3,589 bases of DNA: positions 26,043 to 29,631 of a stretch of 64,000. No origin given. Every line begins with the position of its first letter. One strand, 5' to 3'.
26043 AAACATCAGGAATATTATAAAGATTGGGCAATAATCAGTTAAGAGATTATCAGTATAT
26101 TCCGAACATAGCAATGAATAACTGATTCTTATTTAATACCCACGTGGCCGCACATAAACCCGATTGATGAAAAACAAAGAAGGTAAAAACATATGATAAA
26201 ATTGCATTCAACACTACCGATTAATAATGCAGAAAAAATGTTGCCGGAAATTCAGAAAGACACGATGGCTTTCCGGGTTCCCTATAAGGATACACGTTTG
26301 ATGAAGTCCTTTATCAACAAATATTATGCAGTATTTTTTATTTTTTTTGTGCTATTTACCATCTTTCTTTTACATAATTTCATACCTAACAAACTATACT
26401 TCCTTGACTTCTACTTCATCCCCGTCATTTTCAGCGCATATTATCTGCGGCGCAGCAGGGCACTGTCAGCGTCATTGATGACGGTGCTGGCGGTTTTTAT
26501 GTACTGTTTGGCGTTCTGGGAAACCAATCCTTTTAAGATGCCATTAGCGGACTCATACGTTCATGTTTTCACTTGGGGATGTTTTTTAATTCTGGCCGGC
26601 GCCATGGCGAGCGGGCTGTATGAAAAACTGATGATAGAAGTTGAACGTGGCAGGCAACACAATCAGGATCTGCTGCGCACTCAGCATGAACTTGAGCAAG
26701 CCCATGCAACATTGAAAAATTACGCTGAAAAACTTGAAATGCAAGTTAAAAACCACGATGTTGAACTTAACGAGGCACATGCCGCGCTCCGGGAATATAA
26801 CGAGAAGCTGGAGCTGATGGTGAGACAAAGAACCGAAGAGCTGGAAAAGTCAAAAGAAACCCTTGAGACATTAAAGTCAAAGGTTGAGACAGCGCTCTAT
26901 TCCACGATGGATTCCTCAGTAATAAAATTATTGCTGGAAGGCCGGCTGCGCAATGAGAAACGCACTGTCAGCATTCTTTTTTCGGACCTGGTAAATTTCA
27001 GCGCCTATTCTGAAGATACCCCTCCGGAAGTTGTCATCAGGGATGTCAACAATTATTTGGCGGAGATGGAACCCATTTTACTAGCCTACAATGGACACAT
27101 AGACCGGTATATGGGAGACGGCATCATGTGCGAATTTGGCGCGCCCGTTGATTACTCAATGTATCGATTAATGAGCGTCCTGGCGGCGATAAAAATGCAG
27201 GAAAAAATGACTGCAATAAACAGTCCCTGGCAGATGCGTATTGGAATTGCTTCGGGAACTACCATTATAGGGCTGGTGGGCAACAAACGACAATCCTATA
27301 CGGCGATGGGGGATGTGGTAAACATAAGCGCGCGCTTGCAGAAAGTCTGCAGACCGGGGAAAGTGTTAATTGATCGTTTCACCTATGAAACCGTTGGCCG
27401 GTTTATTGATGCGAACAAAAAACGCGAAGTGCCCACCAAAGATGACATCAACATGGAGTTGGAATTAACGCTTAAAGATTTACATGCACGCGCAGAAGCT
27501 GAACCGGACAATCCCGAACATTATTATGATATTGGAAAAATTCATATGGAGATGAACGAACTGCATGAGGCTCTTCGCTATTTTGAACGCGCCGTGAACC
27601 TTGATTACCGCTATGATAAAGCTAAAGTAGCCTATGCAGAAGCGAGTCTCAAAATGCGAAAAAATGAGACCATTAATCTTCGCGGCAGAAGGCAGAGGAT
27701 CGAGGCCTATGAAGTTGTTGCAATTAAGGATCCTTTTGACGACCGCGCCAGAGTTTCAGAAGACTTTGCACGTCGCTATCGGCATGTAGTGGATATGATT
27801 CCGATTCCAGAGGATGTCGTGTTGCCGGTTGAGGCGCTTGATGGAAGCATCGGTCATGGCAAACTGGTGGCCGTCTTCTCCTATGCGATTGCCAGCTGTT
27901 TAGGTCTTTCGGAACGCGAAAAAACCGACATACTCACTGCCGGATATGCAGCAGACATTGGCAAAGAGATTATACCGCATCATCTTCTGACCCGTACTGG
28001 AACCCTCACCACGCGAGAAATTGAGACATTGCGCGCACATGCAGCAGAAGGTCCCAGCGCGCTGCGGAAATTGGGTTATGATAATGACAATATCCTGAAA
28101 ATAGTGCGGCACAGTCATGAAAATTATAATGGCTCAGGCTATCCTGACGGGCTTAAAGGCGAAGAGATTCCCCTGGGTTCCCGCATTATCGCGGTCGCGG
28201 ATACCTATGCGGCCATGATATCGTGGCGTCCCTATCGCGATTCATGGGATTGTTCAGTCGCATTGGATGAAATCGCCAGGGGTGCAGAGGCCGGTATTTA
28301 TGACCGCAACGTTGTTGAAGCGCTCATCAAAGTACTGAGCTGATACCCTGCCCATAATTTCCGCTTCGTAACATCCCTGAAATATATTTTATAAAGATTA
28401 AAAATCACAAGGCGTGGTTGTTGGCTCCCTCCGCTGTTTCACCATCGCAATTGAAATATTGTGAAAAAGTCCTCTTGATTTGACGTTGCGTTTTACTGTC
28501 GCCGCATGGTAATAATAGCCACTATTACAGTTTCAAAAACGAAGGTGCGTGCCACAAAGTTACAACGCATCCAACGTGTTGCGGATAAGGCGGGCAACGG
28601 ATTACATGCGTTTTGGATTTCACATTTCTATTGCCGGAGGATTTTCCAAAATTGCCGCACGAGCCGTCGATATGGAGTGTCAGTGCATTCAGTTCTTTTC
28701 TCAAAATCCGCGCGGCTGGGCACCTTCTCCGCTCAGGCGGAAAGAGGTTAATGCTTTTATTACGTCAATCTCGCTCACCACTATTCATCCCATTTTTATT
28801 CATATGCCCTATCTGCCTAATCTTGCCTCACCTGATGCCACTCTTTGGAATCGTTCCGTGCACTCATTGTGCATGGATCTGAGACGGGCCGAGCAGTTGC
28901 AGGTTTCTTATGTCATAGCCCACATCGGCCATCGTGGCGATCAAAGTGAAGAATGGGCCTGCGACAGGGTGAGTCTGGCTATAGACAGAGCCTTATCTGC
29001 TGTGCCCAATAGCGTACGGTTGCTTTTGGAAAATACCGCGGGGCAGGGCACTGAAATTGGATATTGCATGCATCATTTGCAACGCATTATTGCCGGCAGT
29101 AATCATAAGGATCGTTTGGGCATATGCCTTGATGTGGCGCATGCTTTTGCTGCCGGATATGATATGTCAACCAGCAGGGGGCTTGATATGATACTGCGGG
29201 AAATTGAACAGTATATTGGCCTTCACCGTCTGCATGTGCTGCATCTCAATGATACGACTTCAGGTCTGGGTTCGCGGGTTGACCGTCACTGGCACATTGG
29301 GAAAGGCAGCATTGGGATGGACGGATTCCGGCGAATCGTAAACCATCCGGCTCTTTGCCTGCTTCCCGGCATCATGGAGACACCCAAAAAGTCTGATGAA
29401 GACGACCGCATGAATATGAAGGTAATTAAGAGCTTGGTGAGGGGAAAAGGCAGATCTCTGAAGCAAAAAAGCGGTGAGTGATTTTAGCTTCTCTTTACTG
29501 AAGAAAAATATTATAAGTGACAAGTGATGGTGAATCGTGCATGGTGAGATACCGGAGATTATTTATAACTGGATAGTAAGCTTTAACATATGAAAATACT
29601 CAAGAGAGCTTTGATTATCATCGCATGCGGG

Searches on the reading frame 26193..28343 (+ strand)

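Call 60: search_protein_families(library=pfam, proteins=[window:26193-28343:+], max_evalue=0.00001)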
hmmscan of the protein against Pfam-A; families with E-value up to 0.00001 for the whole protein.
window:26193-28343:+ (716 aa): 3 families
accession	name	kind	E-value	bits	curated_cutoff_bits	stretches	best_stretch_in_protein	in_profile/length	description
PF13487.12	HD_5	-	2.2e-30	106.1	27.2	1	553-707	15-170/170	HD domain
PF00211.25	Guanylate_cyc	-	5.3e-20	72.2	21.9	1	255-419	5-168/183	Adenylate and Guanylate cyclase catalytic domain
PF01966.28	HD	-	4.4e-11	43.5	22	1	558-675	7-116/116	HD domain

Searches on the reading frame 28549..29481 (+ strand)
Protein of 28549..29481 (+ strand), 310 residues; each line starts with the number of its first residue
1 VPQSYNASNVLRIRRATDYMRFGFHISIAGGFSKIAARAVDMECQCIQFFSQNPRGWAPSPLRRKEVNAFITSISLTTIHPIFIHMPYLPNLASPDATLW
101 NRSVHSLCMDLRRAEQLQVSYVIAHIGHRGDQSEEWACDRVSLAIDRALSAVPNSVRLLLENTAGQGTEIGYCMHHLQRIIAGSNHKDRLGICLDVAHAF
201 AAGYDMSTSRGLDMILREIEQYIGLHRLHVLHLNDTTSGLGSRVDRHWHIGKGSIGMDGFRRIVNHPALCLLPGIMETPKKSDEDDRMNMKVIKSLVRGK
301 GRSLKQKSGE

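Call 60: search_protein_families(library=pfam, proteins=[window:28549-29481:+], max_evalue=0.00001)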
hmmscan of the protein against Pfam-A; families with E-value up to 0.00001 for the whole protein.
window:28549-29481:+ (310 aa): 1 family
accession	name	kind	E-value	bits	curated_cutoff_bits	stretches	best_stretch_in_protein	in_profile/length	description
PF01261.30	AP_endonuc_2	-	5.5e-42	144.6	31.1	1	37-281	2-232/249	Xylose isomerase-like TIM barrel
